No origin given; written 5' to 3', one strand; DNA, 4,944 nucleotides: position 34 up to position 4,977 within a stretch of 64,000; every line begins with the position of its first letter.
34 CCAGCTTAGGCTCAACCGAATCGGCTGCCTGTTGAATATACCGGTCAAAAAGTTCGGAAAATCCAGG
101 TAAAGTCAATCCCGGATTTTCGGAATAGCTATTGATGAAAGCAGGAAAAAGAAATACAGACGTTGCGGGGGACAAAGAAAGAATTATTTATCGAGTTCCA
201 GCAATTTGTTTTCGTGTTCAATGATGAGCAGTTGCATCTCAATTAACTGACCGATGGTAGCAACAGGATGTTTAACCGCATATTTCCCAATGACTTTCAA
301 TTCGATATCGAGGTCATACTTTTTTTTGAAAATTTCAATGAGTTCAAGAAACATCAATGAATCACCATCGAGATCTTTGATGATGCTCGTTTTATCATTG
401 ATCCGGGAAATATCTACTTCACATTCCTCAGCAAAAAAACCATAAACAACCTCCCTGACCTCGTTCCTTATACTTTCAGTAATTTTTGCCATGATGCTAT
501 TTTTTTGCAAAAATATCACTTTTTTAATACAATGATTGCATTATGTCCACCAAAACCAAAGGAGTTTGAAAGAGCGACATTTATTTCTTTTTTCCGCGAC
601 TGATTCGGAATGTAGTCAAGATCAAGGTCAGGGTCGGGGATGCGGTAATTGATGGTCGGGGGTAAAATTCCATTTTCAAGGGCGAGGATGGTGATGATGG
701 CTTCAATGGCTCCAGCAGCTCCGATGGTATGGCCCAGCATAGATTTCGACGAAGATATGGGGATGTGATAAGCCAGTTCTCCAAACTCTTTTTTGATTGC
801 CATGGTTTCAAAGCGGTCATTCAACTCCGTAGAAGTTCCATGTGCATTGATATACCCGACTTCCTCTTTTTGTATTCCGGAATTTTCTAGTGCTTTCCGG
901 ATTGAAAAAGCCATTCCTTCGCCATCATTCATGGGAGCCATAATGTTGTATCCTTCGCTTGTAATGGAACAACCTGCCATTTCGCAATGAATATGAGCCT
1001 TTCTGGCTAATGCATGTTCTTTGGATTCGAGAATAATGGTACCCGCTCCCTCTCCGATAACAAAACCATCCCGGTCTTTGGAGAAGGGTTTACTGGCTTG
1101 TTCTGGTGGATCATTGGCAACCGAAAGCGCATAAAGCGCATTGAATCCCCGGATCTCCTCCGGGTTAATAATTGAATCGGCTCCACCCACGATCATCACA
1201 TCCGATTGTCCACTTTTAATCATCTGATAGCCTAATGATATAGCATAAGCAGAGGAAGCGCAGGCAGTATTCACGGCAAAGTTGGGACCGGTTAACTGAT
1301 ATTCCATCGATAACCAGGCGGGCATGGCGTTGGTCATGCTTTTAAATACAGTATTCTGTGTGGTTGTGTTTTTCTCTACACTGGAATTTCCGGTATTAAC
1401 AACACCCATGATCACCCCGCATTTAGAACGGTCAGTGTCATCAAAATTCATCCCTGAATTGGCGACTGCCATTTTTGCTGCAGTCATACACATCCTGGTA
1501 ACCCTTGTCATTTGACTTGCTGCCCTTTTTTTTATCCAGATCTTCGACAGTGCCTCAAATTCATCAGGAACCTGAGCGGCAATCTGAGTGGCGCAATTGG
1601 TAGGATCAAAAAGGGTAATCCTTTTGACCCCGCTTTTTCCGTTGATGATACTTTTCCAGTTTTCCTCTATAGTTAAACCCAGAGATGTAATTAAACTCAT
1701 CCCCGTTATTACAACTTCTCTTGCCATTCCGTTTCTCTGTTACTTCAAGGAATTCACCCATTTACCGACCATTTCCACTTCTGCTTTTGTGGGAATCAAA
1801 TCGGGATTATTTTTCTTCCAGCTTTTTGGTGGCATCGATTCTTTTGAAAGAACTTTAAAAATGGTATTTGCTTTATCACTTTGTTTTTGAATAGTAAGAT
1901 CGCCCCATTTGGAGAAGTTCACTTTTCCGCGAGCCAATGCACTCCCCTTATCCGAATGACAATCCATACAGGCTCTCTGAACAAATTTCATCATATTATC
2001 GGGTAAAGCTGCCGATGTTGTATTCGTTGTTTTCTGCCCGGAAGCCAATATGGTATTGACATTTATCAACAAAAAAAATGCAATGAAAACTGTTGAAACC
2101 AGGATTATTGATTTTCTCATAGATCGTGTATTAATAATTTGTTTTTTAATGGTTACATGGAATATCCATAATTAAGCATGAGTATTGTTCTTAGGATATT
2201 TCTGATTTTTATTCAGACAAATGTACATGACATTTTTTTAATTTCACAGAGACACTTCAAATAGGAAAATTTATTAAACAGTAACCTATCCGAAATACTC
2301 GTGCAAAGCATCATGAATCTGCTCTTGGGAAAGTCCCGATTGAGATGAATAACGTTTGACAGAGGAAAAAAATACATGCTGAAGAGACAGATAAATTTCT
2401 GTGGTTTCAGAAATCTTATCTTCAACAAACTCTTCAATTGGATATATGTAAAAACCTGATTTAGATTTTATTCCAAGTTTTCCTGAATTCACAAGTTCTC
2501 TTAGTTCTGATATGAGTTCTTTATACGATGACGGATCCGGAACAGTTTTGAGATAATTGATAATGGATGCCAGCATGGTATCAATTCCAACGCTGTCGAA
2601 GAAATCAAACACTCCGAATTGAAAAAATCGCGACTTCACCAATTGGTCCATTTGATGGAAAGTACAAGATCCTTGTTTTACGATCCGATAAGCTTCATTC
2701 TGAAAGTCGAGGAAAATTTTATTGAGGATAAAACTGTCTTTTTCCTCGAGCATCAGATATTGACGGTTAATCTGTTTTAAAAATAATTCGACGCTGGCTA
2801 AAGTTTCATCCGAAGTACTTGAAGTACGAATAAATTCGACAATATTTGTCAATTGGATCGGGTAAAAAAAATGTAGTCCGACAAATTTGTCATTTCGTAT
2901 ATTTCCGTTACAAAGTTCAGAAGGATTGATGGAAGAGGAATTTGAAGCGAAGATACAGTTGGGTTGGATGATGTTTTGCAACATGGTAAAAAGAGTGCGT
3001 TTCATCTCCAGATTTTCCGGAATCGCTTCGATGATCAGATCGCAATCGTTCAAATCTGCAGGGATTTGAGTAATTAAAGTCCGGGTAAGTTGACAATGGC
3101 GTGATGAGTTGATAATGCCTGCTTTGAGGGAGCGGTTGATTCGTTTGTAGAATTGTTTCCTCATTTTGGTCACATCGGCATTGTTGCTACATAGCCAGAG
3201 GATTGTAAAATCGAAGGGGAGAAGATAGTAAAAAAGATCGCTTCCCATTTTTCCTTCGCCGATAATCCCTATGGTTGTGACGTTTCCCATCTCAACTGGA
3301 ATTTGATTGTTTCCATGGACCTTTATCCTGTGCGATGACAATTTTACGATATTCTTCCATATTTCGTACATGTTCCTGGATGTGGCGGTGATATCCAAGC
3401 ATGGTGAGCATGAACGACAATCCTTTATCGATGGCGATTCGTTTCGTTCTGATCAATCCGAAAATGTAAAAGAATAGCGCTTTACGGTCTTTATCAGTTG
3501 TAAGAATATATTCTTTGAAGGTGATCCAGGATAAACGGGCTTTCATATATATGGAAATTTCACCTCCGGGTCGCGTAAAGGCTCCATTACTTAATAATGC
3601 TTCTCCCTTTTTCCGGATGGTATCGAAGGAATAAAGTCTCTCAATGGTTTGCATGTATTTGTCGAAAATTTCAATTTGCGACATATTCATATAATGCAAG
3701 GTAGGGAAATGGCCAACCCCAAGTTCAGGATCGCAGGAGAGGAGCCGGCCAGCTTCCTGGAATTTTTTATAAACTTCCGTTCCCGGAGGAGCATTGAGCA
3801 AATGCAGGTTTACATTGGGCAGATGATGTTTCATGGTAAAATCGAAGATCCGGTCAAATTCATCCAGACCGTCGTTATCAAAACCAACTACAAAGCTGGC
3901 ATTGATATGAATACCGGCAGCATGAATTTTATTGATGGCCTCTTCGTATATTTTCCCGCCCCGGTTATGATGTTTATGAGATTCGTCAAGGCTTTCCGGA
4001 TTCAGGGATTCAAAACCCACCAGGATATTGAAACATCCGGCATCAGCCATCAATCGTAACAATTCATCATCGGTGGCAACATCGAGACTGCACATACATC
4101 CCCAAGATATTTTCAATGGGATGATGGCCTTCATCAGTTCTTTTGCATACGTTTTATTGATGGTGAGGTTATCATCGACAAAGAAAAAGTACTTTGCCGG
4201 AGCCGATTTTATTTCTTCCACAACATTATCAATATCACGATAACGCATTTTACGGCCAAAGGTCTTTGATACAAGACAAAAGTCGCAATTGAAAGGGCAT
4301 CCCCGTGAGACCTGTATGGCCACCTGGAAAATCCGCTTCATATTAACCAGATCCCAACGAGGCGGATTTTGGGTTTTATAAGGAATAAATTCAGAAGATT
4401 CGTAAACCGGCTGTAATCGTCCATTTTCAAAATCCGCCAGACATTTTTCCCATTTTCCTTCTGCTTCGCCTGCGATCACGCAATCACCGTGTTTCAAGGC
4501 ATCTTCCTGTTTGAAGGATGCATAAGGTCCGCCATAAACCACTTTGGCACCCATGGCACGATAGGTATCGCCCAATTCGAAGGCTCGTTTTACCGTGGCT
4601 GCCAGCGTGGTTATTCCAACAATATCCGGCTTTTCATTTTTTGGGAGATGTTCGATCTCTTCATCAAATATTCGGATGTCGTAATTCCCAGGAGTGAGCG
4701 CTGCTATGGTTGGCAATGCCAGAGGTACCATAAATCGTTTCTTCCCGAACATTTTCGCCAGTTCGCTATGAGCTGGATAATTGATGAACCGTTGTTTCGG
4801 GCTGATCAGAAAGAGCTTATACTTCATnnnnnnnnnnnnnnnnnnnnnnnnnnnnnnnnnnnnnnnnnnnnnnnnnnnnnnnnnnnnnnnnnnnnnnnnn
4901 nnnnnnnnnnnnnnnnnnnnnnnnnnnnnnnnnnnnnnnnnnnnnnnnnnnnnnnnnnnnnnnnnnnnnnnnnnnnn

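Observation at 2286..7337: FabH-like enzyme apparently lacking His/Asn, flanked by beta-oxidation-type enzymes: a self-supplied dialkylresorcinol-type module?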

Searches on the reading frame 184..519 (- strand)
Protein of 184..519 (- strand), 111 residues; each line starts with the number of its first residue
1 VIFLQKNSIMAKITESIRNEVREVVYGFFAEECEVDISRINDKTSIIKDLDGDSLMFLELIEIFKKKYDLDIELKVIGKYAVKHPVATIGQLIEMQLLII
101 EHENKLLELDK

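Call 5: search_protein_families(library=pfam, proteins=[window:184-519:-], max_evalue=0.01)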
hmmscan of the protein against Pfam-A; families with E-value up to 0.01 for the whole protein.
window:184-519:- (111 aa): 1 family
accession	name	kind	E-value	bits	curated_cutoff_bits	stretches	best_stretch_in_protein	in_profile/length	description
PF00550.31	PP-binding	-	8.9e-07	29.5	20.8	1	26-77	4-54/67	Phosphopantetheine attachment site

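Call 6: search_protein_families(library=ncbifam, proteins=[window:184-519:-], max_evalue=0.01)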
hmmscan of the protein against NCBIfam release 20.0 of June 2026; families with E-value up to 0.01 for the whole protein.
window:184-519:- (111 aa): 8 families
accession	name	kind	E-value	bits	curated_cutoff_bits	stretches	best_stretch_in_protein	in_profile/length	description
NF002148.0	PRK00982.1-2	subfamily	5.3e-07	29.4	71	1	19-73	3-57/79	acyl carrier protein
NF002150.0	PRK00982.1-4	subfamily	7.6e-06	26.1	66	1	19-73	4-58/80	acyl carrier protein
NF002151.0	PRK00982.1-5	equivalog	8.6e-06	25.8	92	1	21-72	4-55/78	acyl carrier protein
TIGR00517.1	acyl_carrier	equivalog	1.4e-05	24.8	70.45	1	19-73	2-56/77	acyl carrier protein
NF005079.0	PRK06508.1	equivalog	6.8e-05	23.2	83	1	25-75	8-58/93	acyl carrier protein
NF002149.0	PRK00982.1-3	equivalog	0.00039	20.3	106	1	19-72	6-55/78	acyl carrier protein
NF006031.0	PRK08172.1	equivalog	0.00046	20.8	76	1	18-74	6-58/82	acyl carrier protein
NF002147.0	PRK00982.1-1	equivalog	0.0027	17.5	84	1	17-72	8-59/83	acyl carrier protein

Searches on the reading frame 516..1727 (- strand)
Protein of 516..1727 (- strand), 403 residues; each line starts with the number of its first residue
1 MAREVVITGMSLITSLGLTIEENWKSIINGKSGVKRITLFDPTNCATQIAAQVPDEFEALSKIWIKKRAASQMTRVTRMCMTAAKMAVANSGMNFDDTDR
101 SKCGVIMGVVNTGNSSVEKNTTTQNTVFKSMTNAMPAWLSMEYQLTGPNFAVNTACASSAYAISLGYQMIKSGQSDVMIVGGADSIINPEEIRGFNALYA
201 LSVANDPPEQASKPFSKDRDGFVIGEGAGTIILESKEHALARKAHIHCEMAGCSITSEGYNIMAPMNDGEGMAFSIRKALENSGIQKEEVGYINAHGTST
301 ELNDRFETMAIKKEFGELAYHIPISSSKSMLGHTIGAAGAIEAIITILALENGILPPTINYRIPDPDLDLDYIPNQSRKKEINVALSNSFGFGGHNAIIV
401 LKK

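Call 5: search_protein_families(library=pfam, proteins=[window:516-1727:-], max_evalue=0.01)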
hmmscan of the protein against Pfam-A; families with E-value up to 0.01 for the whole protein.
window:516-1727:- (403 aa): 4 families
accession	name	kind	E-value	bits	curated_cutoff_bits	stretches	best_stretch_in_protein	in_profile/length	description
PF00109.32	ketoacyl-synt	-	2.6e-53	181.7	20.8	1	3-239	2-252/252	Beta-ketoacyl synthase, N-terminal domain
PF02801.28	Ketoacyl-synt_C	-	3e-36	124.5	20.8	1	247-361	1-118/119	Beta-ketoacyl synthase, C-terminal domain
PF00108.29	Thiolase_N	-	6.8e-08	32.6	26.4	1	133-186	62-115/260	Thiolase, N-terminal domain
PF08545.16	ACP_syn_III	-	1.9e-05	24.9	24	1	150-183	1-35/80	3-Oxoacyl-[acyl-carrier-protein (ACP)] synthase III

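Call 6: search_protein_families(library=ncbifam, proteins=[window:516-1727:-], max_evalue=0.01)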
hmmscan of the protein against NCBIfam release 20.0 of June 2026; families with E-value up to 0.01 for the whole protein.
window:516-1727:- (403 aa): 50 families (the best 25 are shown)
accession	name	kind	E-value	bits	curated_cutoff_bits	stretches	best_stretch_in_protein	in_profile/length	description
TIGR03150.1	fabF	equivalog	3.3e-138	460.8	493.75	1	3-402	1-407/407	beta-ketoacyl-ACP synthase II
NF005589.0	PRK07314.1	subfamily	1.1e-134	449.3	387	1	2-403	3-411/413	beta-ketoacyl-ACP synthase II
NF004970.0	PRK06333.1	subfamily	2.7e-115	385.6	525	1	3-403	4-421/424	beta-ketoacyl-ACP synthase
NF006274.0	PRK08439.1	equivalog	5.4e-112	374.6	621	1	3-403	2-405/406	beta-ketoacyl-ACP synthase II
NF005076.0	PRK06501.1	equivalog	1.7e-104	350.1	629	2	131-402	150-421/425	beta-ketoacyl-ACP synthase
NF006434.0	PRK08722.1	equivalog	1.1e-93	314.3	759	1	3-403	4-413/414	beta-ketoacyl-ACP synthase II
NF006587.0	PRK09116.1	equivalog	1.5e-87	294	470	1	3-403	2-406/408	beta-ketoacyl-ACP synthase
NF005916.1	PRK07910.1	equivalog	2.1e-86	290.5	560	1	4-401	13-415/418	KasA/KasB family beta-ketoacyl-ACP synthase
NF005935.0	PRK07967.1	equivalog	1.9e-75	254.3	630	1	3-403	2-403/406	beta-ketoacyl-ACP synthase I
NF006618.0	PRK09185.1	subfamily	9.3e-75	252.1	407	1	3-402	3-391/394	beta-ketoacyl-ACP synthase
NF004618.0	PRK05952.1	equivalog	2.7e-72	243.8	455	1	4-403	3-382/384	beta-ketoacyl-ACP synthase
NF058662.1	cispenta_AmcF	equivalog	9.8e-70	235.4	325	1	4-402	1-368/369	cispentacin biosynthesis acyltransferase subunit AmcF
NF005490.0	PRK07103.1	equivalog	4.8e-66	223.5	445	1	2-403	3-412/414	polyketide beta-ketoacyl:acyl carrier protein synthase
NF045894.1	PKS_plus_SDR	equivalog_domain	4.1e-43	147.3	1740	1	65-402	79-425/1515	type I polyketide synthase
NF040607.1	mycolic_Pks13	equivalog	4.4e-41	140.4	2100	1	69-402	181-524/1680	polyketide synthase Pks13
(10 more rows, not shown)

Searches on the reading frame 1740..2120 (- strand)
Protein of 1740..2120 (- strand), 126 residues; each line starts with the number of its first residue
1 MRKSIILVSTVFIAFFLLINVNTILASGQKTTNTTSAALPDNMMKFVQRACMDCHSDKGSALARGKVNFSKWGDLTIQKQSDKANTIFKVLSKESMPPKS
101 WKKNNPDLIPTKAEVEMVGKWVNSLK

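Call 5: search_protein_families(library=pfam, proteins=[window:1740-2120:-], max_evalue=0.01)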
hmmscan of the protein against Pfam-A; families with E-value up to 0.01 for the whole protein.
window:1740-2120:- (126 aa): 1 family
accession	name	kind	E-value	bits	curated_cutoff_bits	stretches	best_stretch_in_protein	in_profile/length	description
PF14376.11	Haem_bd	-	2.8e-12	47.2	27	2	63-123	72-132/133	Haem-binding domain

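Call 6: search_protein_families(library=ncbifam, proteins=[window:1740-2120:-], max_evalue=0.01)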
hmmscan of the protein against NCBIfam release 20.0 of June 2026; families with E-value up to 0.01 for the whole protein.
window:1740-2120:- (126 aa): 0 families

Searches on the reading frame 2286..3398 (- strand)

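Call 5: search_protein_families(library=pfam, proteins=[window:2286-3398:-], max_evalue=0.01)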
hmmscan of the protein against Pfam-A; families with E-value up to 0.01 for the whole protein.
window:2286-3398:- (370 aa): 3 families
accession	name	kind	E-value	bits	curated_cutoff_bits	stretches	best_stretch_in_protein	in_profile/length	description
PF02737.24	3HCDH_N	-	1.4e-38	133.1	22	1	42-216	1-176/180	3-hydroxyacyl-CoA dehydrogenase, NAD binding domain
PF00725.27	3HCDH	-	3.3e-13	50.4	22.1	1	223-319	2-97/97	3-hydroxyacyl-CoA dehydrogenase, C-terminal domain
PF02186.21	TFIIE_beta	-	0.0068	17.1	28.1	0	274-300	3-29/66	TFIIE beta subunit core domain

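Call 6: search_protein_families(library=ncbifam, proteins=[window:2286-3398:-], max_evalue=0.01)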
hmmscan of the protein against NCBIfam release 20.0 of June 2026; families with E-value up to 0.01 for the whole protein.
window:2286-3398:- (370 aa): 19 families
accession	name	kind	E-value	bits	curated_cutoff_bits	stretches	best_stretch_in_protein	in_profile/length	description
NF004474.0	PRK05808.1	subfamily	6.2e-46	156.9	408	1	40-319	3-282/283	3-hydroxybutyryl-CoA dehydrogenase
NF006124.0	PRK08268.1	subfamily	9.2e-45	153.5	508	1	38-332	5-300/507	3-hydroxyacyl-CoA dehydrogenase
NF006143.0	PRK08293.1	equivalog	1.7e-42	145.7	312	1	40-320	4-288/291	3-hydroxyacyl-CoA dehydrogenase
NF005715.0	PRK07530.1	equivalog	5.2e-42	144.2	420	1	39-323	3-287/292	3-hydroxybutyryl-CoA dehydrogenase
NF005875.0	PRK07819.1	subfamily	1.4e-40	139.5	319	1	39-319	4-286/287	3-hydroxybutyryl-CoA dehydrogenase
NF006722.0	PRK09260.1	equivalog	4.7e-37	127.8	429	1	42-320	4-282/289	3-hydroxyacyl-CoA dehydrogenase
NF008363.0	PRK11154.1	equivalog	2.6e-35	121.7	869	1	32-339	303-605/708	fatty acid oxidation complex subunit alpha FadJ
NF008727.0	PRK11730.1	equivalog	9.3e-35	120.1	870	1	36-343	309-616/717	fatty acid oxidation complex subunit alpha FadB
TIGR02441.1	fa_ox_alpha_mit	equivalog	8.4e-34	116.7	964.65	1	33-324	328-618/737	fatty acid oxidation complex subunit alpha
NF004699.0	PRK06035.1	equivalog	6.8e-33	114.1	500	1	102-313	69-284/294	3-hydroxyacyl-CoA dehydrogenase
TIGR02279.1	PaaC-3OHAcCoADH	equivalog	2.6e-32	112.3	669.4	1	37-320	2-286/503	3-hydroxyacyl-CoA dehydrogenase PaaH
NF052272.1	Staph_FadB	exception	1.8e-30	105.9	999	1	41-319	4-288/752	3-hydroxyacyl-CoA dehydrogenase/crotonase FadB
TIGR02437.1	FadB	equivalog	6.2e-29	100.9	933.55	1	40-343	313-616/714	fatty acid oxidation complex subunit alpha FadB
TIGR02440.1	FadJ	equivalog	4.6e-28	97.9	968.45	1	40-321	304-583/699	fatty acid oxidation complex subunit alpha FadJ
NF042925.1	FHMPC_DH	equivalog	1.7e-26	93.3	500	1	42-326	2-287/304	5-formyl-3-hydroxy-2-methylpyridine 4-carboxylate 5-dehydrogenase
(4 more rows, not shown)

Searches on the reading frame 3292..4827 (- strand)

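Call 5: search_protein_families(library=pfam, proteins=[window:3292-4827:-], max_evalue=0.01)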
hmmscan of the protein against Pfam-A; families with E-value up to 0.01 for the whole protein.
window:3292-4827:- (511 aa): 2 families
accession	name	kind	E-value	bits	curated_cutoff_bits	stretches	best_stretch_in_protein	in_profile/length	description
PF04055.27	Radical_SAM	-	7.3e-21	75.5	29.5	1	171-330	1-165/166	Radical SAM superfamily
PF02310.24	B12-binding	-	9.2e-09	35.6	32.1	1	49-124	34-115/121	B12 binding domain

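Call 6: search_protein_families(library=ncbifam, proteins=[window:3292-4827:-], max_evalue=0.01)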
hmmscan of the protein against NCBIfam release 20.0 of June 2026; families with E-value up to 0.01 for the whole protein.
window:3292-4827:- (511 aa): 27 families (the best 25 are shown)
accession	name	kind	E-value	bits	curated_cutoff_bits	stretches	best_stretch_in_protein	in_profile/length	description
TIGR03471.1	HpnJ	equivalog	3.5e-30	105.3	577.6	1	169-399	198-433/472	hopanoid biosynthesis associated radical SAM protein HpnJ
TIGR02026.1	BchE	equivalog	1.1e-26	93.7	481.35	1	54-399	51-428/497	magnesium-protoporphyrin IX monomethyl ester anaerobic oxidative cyclase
TIGR04479.1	bcpD_PhpK_rSAM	subfamily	7.9e-24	83.9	600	1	157-330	229-405/504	PhpK family radical SAM P-methyltransferase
NF050148.1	rSAM_ApyD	equivalog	6.7e-23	80.9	750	1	170-356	201-393/645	RiPP biosynthesis radical SAM protein ApyD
NF038361.1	rSAM_Sden_1168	equivalog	1.3e-22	80.1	575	1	150-360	266-477/560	Sden_1168 family B12-binding radical SAM P-methyltransferase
TIGR04013.1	B12_SAM_MJ_1487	hypoth_equivalog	1.2e-21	77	251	1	54-208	31-191/382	TIGR04013 family B12-binding domain/radical SAM domain-containing protein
TIGR04367.1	HpnR_B12_rSAM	equivalog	1.5e-17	63.3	650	1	49-364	37-379/490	hopanoid C-3 methylase HpnR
TIGR04014.1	B12_SAM_MJ_0865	equivalog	2e-15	56.5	360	1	168-208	160-200/434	methyl-coenzyme M reductase glutamine C-methyltransferase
TIGR04295.1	B12_rSAM_oligo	hypoth_equivalog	2.3e-15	56.2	400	1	171-286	203-315/422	TIGR04295 family B12-binding domain-containing radical SAM protein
TIGR04072.2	rSAM_ladder_B12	equivalog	2.6e-15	56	360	1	88-288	92-305/443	lipid biosynthesis B12-binding/radical SAM protein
NF033070.1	rSAM_AprD4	equivalog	6.2e-15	55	500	1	169-358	197-392/456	AprD4 family radical SAM diol-dehydratase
TIGR04385.1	B12_rSAM_cofa1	equivalog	2.7e-10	40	450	1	155-295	183-326/438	B12 lower ligand biosynthesis radical SAM protein BzaD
NF045585.1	rSAM_slr0320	equivalog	7.4e-10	37.9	775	1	158-278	225-353/511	photosystem II high light acclimation radical SAM protein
NF040546.1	rSAM_CUAEP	equivalog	1.5e-09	37.1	500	1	36-336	16-343/468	CUAEP/CCAEP-tail radical SAM (seleno)protein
TIGR00089.1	TIGR00089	subfamily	3.8e-09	35.8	251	1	91-209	68-180/429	MiaB/RimO family radical SAM methylthiotransferase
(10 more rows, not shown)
